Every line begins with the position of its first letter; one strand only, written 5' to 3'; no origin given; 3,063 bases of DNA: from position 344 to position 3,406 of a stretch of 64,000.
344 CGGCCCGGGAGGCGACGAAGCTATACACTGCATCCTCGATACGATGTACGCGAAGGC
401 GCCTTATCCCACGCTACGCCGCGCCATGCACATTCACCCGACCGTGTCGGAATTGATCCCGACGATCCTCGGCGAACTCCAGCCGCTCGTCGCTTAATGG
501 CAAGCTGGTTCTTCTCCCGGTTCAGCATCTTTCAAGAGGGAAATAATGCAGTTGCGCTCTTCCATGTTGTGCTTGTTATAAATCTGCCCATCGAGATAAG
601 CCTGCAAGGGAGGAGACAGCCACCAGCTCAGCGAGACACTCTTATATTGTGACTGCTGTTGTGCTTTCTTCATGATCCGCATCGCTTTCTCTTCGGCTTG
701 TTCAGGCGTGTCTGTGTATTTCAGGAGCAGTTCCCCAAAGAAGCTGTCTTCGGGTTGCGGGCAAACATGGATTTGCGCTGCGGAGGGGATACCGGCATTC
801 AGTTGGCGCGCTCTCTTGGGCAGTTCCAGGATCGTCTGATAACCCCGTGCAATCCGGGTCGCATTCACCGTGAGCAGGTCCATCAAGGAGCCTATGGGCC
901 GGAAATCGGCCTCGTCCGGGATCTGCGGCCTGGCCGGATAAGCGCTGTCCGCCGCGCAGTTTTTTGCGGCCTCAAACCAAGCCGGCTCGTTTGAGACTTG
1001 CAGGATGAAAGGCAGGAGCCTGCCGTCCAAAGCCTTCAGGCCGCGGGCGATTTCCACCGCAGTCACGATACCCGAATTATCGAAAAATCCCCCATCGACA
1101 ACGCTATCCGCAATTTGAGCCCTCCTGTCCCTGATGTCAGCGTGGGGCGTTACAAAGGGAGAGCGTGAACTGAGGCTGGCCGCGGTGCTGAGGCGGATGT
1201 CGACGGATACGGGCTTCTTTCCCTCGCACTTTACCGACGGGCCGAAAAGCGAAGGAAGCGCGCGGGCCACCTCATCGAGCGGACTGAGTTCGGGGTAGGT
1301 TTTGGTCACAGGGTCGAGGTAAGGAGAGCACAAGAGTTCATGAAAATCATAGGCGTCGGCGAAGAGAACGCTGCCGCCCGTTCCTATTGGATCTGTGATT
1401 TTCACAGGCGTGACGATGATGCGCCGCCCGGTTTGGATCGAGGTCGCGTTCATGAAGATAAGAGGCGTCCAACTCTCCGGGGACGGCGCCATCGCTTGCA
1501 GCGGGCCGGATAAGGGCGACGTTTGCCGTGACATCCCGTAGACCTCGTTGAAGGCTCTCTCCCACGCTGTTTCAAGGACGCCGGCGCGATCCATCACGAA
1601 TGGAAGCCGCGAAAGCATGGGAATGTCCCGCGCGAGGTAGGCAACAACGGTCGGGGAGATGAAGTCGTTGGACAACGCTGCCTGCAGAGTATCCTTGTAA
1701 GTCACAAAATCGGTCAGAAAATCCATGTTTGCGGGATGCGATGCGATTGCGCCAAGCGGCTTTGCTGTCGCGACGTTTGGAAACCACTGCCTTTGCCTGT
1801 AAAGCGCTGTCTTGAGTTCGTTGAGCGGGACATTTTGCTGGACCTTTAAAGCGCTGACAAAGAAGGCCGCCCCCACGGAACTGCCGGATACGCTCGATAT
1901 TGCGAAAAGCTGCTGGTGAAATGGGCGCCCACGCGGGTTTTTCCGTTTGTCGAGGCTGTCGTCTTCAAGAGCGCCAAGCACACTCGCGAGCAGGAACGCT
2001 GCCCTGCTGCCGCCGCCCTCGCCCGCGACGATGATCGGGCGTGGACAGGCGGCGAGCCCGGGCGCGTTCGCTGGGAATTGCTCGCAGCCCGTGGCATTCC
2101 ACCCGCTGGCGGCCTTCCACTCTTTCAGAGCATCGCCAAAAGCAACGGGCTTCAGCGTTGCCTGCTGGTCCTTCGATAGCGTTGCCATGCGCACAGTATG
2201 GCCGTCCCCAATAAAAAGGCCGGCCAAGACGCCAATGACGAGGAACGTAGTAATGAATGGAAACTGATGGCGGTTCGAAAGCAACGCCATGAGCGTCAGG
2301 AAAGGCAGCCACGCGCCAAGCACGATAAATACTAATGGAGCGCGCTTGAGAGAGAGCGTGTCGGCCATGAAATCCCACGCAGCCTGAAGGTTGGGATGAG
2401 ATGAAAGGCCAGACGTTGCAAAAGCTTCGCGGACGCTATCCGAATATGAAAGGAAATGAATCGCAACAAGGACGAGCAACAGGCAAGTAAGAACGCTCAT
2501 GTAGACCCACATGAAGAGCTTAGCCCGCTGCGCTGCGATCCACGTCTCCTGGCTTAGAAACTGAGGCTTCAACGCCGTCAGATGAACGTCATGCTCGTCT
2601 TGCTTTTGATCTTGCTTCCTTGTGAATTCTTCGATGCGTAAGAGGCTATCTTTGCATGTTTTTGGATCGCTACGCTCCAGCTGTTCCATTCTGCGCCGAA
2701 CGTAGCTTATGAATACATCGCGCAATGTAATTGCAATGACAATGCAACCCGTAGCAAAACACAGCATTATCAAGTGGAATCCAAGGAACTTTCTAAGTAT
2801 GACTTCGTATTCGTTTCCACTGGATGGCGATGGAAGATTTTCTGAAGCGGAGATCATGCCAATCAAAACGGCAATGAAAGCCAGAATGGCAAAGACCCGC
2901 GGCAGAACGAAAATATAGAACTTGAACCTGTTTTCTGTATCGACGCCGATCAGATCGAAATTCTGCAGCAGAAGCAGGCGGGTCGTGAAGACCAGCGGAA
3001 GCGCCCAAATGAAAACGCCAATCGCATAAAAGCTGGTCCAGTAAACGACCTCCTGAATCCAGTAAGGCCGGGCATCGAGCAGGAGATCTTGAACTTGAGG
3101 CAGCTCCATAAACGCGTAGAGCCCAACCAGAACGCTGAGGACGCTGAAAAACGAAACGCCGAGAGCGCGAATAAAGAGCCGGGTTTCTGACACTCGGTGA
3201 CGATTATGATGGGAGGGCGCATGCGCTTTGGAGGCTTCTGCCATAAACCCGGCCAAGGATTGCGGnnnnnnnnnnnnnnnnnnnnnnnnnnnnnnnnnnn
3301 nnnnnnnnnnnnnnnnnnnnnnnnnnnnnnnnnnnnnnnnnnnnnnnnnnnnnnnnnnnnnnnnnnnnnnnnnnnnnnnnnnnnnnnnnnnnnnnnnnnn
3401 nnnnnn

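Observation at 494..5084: Low-GC two-gene module: Tat-signal atypical cytochrome P450 directly upstream of a polytopic-membrane patatin-like lipase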

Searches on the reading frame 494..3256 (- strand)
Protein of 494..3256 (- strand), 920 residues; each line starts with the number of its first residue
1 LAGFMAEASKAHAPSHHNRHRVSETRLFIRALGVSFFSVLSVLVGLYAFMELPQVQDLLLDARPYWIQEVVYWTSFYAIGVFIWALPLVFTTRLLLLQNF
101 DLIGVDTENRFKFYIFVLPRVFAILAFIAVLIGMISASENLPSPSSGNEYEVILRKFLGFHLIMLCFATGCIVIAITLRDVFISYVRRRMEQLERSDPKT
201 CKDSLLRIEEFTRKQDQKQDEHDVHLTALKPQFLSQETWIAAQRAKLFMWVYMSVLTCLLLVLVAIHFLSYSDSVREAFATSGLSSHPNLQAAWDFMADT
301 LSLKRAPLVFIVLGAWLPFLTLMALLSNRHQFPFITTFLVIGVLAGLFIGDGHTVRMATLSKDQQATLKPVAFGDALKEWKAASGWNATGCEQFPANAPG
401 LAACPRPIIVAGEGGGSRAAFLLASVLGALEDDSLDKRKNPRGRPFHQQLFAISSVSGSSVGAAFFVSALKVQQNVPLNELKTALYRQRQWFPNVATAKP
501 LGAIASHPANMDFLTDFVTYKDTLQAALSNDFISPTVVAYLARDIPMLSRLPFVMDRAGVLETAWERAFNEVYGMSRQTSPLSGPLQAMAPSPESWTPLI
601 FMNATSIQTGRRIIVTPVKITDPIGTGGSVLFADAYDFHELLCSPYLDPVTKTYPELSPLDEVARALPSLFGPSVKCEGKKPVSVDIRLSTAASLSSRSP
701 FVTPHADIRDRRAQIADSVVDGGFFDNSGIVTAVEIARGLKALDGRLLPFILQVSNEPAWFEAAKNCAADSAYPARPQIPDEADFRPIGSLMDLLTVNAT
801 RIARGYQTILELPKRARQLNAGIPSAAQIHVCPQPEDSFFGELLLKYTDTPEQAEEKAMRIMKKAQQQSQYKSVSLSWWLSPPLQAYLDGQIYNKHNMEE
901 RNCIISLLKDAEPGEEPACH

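Call 3: search_protein_families(library=pfam, proteins=[window:494-3256:-], max_evalue=1)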
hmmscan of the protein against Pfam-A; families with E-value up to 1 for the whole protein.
window:494-3256:- (920 aa): 1 family
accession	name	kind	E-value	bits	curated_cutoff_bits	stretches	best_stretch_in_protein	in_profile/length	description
PF01734.28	Patatin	-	0.00012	22.8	27.7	1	684-732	147-189/191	Patatin-like phospholipase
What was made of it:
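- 494..2062 (-): Patatin-fold domain (residues about 395-916), predicted periplasmic. Oxyanion motif G410-G411-x-S413-R414 (2003-2017), nucleophile S453 (1886-1888), D717-G718 (1091-1096), eight conserved cysteines. Pfam Patatin hit of 22.8 bits, below the 27.7 cut-off (call 3).
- On Patatin-like phospholipases (PF01734): 22.8 bits against a cut-off of 27.7, over the C-terminal part of the profile only (call 3).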

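Call 4: search_protein_families(library=ncbifam, proteins=[window:494-3256:-], max_evalue=1)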
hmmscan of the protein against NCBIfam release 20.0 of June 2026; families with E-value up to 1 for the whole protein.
window:494-3256:- (920 aa): 0 families

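Call 7: find_homologous_proteins(query=window:494-3256:-, max_evalue=0.001)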
Query window:494-3256:- (920 aa): 133 proteins with E <= 0.001 among 8000 candidates; the best 120 are listed.
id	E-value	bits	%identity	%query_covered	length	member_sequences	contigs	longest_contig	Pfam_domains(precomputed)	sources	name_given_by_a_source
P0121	0.0e+0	2086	100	100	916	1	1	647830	-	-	-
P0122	0.0e+0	1720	81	100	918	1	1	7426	PF01734.28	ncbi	-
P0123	0.0e+0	1568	74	100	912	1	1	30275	PF01734.28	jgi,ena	jgi:hypothetical protein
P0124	0.0e+0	1563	73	100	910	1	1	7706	-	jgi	jgi:hypothetical protein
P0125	0.0e+0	1553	73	100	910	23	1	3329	-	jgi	jgi:hypothetical protein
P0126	0.0e+0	1546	73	99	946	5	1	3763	-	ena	-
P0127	0.0e+0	1541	72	99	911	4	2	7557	-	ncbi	-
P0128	0.0e+0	1523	72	100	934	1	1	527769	-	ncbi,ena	-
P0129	0.0e+0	1459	69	99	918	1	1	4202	PF01734.28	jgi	jgi:hypothetical protein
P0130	0.0e+0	1444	69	98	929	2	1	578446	-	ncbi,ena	-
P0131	0.0e+0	1440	69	99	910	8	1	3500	-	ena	-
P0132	0.0e+0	1425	68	98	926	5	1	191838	-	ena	-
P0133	0.0e+0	1417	68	99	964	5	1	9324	PF01734.28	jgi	jgi:hypothetical protein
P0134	0.0e+0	1405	67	99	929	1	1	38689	-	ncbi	-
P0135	0.0e+0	1402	67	99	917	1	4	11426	-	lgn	-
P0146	0.0e+0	1359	66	98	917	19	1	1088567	-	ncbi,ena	ncbi:MAG: hypothetical protein WAM63_06965 [Rhodomicrobium sp.]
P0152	0.0e+0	1331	64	98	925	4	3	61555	-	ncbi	ncbi:MAG: hypothetical protein ACLPIX_01855 [Rhodomicrobium sp.]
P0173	0.0e+0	1267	62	98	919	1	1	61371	PF01734.28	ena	-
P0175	0.0e+0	1246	61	98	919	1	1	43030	PF01734.28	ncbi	-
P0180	0.0e+0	1220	61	98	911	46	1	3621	PF01734.28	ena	-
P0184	0.0e+0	1174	60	94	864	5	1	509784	PF01734.28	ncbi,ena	-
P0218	4.7e-83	298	30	96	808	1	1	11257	PF01734.28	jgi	jgi:hypothetical protein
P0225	2.1e-51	193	31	65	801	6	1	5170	PF01734.28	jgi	jgi:predicted acylesterase/phospholipase RssA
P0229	5.6e-48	182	27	66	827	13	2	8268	PF01734.28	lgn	-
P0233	4.1e-45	172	28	66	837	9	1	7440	PF01734.28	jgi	jgi:hypothetical protein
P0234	1.4e-43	167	29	67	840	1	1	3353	PF01734.28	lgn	-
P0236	4.4e-41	159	29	62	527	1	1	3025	PF01734.28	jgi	jgi:hypothetical protein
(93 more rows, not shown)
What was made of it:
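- On Patatin-like phospholipases (PF01734): Several homologues carry precomputed PF01734 hits (call 7).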

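Call 18: find_encoding_contigs(protein=P0128, flank=8000, max_places=3)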
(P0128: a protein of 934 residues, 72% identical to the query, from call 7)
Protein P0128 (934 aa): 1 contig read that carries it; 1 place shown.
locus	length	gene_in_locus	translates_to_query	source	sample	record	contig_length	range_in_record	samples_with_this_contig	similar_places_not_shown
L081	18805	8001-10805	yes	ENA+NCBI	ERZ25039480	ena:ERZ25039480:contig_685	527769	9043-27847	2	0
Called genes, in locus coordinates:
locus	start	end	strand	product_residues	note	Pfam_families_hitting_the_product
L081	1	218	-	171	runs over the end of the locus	-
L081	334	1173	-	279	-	PF01695:IstB_IS21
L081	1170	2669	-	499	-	PF22483:Mu-transpos_C_2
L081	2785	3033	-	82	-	-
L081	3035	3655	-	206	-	PF25917:BSH_RND (weak)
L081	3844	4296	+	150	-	PF13340:DUF4096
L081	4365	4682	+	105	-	PF01609:DDE_Tnp_1, PF13586:DDE_Tnp_1_2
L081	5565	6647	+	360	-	PF14224:DUF4331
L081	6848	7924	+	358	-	-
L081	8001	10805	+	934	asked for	-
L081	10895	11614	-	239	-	PF08843:AbiEii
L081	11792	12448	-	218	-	PF13338:AbiEi_4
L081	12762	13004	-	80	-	PF07100:ASRT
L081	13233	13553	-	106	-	-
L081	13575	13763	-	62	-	-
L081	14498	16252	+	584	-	PF02776:TPP_enzyme_N, PF00205:TPP_enzyme_M, PF02775:TPP_enzyme_C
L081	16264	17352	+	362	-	PF02746:MR_MLE_N, PF13378:MR_MLE_C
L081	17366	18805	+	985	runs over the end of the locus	PF01565:FAD_binding_4, PF02913:FAD-oxidase_C, PF13183:Fer4_8 (weak), PF13534:Fer4_17 (weak), PF02754:CCG (faint)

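Call 19: find_encoding_contigs(protein=P0146, flank=8000, max_places=3)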
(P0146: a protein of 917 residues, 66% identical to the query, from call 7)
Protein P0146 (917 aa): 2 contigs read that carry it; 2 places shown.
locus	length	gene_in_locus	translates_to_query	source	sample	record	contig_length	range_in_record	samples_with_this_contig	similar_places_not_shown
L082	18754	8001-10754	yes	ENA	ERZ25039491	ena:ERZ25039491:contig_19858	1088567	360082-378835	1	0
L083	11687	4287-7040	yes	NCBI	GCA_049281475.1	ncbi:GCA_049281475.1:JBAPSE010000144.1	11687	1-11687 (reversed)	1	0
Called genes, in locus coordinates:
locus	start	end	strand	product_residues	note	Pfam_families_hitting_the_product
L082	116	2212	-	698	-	PF03979:Sigma70_r1_1, PF00140:Sigma70_r1_2, PF04546:Sigma70_ner, PF04542:Sigma70_r2, PF04539:Sigma70_r3, PF04545:Sigma70_r4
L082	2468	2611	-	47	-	-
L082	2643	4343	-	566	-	PF01807:Zn_ribbon_DnaG, PF08275:DNAG_N, PF01751:Toprim, PF13155:Toprim_2, PF13662:Toprim_4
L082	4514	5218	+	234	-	PF13650:Asp_protease_2, PF13975:gag-asp_proteas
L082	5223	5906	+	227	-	PF13650:Asp_protease_2, PF13975:gag-asp_proteas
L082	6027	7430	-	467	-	PF04851:ResIII (weak), PF00270:DEAD, PF00271:Helicase_C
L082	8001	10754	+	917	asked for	-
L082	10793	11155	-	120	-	PF02152:FolB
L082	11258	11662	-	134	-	-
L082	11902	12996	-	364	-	PF16884:ADH_N_2, PF00107:ADH_zinc_N, PF13602:ADH_zinc_N_2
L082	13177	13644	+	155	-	PF01750:HycI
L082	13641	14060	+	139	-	PF04809:HupH_C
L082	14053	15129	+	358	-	PF01058:Oxidored_q6, PF14720:NiFe_hyd_SSU_C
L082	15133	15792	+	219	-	-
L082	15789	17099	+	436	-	PF13187:Fer4_9 (faint), PF12797:Fer4_2 (faint), PF12837:Fer4_6 (faint), PF12838:Fer4_7 (weak), PF13183:Fer4_8, PF13534:Fer4_17, PF02754:CCG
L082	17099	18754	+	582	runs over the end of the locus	PF27537:HoxH, PF00374:NiFeSe_Hases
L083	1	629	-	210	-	PF01807:Zn_ribbon_DnaG, PF08275:DNAG_N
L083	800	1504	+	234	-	PF13650:Asp_protease_2, PF13975:gag-asp_proteas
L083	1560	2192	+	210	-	PF13650:Asp_protease_2, PF13975:gag-asp_proteas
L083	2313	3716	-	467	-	PF04851:ResIII (weak), PF00270:DEAD, PF00271:Helicase_C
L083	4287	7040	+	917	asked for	-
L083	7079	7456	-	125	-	PF02152:FolB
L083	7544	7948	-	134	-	-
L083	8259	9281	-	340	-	PF16884:ADH_N_2, PF00107:ADH_zinc_N, PF13602:ADH_zinc_N_2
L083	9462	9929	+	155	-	PF01750:HycI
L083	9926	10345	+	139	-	PF04809:HupH_C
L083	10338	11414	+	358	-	PF01058:Oxidored_q6, PF14720:NiFe_hyd_SSU_C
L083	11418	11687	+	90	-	?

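Call 40: find_encoding_contigs(protein=P0123, flank=8000, max_places=4)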
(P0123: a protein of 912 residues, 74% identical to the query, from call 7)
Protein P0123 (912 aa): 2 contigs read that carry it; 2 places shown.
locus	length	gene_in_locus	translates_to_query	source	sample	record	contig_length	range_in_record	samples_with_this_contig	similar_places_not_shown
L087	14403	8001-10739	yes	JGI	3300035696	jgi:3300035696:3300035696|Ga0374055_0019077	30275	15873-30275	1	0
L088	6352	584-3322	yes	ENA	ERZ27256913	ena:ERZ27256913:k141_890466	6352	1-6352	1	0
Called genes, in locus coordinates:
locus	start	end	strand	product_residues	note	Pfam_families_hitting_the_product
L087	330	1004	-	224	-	PF13539:Peptidase_M15_4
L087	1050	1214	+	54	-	-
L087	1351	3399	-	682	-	PF14742:GDE_N_bis, PF22422:MGH1-like_GH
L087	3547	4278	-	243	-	PF01182:Glucosamine_iso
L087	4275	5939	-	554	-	PF00342:PGI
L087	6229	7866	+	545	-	-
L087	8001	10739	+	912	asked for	PF01734:Patatin (faint)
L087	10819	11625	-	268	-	PF13505:OMP_b-brl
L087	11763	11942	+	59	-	-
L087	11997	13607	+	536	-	PF00479:G6PD_N, PF02781:G6PD_C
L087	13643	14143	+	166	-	PF01202:SKI (weak)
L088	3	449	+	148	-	?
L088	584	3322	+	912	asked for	PF01734:Patatin (faint)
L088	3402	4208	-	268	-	PF13505:OMP_b-brl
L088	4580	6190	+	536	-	PF00479:G6PD_N, PF02781:G6PD_C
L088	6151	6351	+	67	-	?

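Call 41: find_encoding_contigs(protein=P0122, flank=8000, max_places=4)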
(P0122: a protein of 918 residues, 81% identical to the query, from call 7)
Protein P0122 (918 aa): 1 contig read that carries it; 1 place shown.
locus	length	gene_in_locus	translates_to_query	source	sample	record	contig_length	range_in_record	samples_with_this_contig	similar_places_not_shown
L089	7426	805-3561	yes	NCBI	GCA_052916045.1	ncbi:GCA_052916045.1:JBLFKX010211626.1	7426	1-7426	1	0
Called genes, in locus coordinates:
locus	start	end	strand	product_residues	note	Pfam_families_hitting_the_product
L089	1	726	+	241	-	?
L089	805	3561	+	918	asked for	PF01734:Patatin (faint)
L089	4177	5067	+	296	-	PF13495:Phage_int_SAM_4, PF00589:Phage_integrase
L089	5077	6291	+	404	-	PF14319:Zn_Tnp_IS91, PF04986:Y2_Tnp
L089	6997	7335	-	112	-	-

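Call 45: predict_structure(alignment_id=A2)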
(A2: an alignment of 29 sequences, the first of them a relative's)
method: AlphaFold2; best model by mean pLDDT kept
length: 916 residues; sequences in the alignment: 29
mean_pLDDT: 78.7   pTM: 0.83
mean pLDDT of the five models: 78.7, 78.2, 76.3, 74.7, 71.9
residues with pLDDT >= 90: 235; 70-90: 452; 50-70: 157; < 50: 72
segments of 3 or more residues with pLDDT < 50: 1-14, 270-272, 275-280, 344-347, 496-505, 764-790, 860-865
pLDDT, mean of each block of 10 residues (from residue 1): 39 59 89 92 87 85 84 91 92 86 89 90 93 81 76 84 90 72 82 86 78 59 80 88 89 84 62 47 62 62 88 86 68 61 55 85 82 92 87 81 92 90 96 84 95 94 95 90 87 61 54 89 90 80 71 87 92 89 85 93 85 87 78 90 77 75 71 84 93 76 85 80 82 93 93 68 47 39 38 61 80 87 85 61 56 58 53 79 89 89 77 56
secondary structure, 60 per line:
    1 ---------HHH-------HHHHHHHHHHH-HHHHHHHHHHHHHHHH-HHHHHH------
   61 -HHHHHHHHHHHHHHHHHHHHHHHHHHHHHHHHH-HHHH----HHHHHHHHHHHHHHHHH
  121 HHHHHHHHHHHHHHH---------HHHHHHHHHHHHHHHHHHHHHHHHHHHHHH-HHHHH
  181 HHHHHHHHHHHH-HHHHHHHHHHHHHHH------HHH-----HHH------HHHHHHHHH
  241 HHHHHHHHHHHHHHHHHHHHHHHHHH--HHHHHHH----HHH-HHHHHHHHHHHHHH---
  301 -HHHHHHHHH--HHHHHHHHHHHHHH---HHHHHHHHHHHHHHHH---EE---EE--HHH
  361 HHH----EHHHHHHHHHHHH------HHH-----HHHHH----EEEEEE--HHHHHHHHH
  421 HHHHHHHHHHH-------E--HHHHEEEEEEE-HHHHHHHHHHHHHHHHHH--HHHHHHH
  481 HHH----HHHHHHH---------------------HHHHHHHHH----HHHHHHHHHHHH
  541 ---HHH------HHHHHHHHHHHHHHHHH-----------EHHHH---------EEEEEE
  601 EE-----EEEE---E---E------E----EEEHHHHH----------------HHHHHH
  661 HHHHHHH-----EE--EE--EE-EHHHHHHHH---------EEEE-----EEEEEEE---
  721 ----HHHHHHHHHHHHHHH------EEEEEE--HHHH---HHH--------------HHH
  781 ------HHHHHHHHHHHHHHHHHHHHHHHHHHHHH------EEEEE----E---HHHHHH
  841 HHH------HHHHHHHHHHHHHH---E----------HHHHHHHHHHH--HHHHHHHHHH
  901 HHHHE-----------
elements in order (helices of 4 or more, strands of 3 or more residues): H20-30 H32-47 H49-54 H62-94 H96-99 H104-135 H145-174 H176-192 H194-208 H232-266 H269-275 H284-297 H302-310 H313-326 H330-345 H358-363 H369-380 H395-399 E404-409 H412-431 H442-445 E446-452 H454-471 H474-483 H488-494 H516-524 H529-540 H553-569 H582-585 E595-602 E608-611 E631-633 H634-638 H655-667 H685-692 E702-705 E711-717 H725-739 E746-751 H754-757 H787-815 E822-826 H835-843 H850-863 H878-888 H891-904
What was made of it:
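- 2195..3244 (-): Membrane domain (residues 1-350) with seven TM helices: 28-46, 66-93, 111-129, 154-172, 244-262, 304-322, 328-346. N-terminus predicted cytoplasmic. Helices in the AF2 model (call 45).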
